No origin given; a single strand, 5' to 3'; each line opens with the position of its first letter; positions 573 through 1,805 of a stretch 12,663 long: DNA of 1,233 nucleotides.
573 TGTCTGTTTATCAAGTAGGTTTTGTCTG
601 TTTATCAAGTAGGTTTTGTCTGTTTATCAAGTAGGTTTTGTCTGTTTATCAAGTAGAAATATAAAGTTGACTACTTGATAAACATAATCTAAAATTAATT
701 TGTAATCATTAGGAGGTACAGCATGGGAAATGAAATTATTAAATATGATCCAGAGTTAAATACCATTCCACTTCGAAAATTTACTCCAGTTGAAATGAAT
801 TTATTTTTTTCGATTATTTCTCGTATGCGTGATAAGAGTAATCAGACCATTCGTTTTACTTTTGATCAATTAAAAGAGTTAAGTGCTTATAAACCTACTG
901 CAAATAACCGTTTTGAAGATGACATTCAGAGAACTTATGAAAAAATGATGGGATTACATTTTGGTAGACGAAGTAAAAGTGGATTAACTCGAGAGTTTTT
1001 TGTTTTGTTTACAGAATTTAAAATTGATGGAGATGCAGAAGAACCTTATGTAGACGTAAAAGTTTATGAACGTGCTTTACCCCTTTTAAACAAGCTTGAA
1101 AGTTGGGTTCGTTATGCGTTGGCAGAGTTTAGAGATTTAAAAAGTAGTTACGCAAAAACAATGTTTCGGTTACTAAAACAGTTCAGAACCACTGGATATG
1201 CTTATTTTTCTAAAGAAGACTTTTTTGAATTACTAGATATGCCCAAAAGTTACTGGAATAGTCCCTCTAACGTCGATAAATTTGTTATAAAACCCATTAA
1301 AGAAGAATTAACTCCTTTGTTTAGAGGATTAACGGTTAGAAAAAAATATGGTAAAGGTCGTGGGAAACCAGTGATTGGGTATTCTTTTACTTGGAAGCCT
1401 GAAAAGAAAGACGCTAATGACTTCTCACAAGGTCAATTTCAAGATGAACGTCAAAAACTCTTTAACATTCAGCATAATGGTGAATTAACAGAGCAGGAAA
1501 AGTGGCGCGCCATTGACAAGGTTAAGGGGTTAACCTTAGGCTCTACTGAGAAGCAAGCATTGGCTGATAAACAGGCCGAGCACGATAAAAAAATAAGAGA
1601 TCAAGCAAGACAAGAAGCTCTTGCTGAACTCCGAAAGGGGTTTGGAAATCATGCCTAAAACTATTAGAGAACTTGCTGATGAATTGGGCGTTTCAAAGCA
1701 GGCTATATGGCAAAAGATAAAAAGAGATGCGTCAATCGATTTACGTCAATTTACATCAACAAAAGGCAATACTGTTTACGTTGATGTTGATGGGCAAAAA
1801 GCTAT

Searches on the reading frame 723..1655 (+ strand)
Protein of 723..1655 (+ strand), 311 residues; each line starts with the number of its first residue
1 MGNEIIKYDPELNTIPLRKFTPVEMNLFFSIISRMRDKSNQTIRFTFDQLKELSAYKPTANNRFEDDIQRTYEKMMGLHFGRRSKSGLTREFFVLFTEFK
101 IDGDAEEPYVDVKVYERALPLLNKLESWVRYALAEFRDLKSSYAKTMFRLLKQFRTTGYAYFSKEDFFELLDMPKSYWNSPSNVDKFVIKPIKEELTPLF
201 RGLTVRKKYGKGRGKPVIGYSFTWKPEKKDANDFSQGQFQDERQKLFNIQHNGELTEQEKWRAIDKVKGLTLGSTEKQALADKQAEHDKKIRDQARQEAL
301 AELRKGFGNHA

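Call 3: search_protein_families(library=pfam, proteins=[window:723-1655:+], max_evalue=0.01)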
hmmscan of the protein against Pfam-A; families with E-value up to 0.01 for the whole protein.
window:723-1655:+ (311 aa): 2 families
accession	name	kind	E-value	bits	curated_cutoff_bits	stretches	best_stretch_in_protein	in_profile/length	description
PF01051.27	Rep3_N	-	1.4e-26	94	22.4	1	5-152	1-141/141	Initiator Replication protein, WH1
PF21205.3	Rep3_C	-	2.3e-09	37.8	21.1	1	163-224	1-59/59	Initiator Rep protein, WH2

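Call 5: search_protein_families(library=ncbifam, proteins=[window:723-1655:+], max_evalue=0.01)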
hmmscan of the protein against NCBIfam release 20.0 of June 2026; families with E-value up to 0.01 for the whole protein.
window:723-1655:+ (311 aa): 1 family
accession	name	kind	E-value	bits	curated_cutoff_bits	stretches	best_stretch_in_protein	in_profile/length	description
NF038290.1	repM_Acin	exception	2.3e-06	27.2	250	1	106-247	105-244/304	replication initiation protein RepM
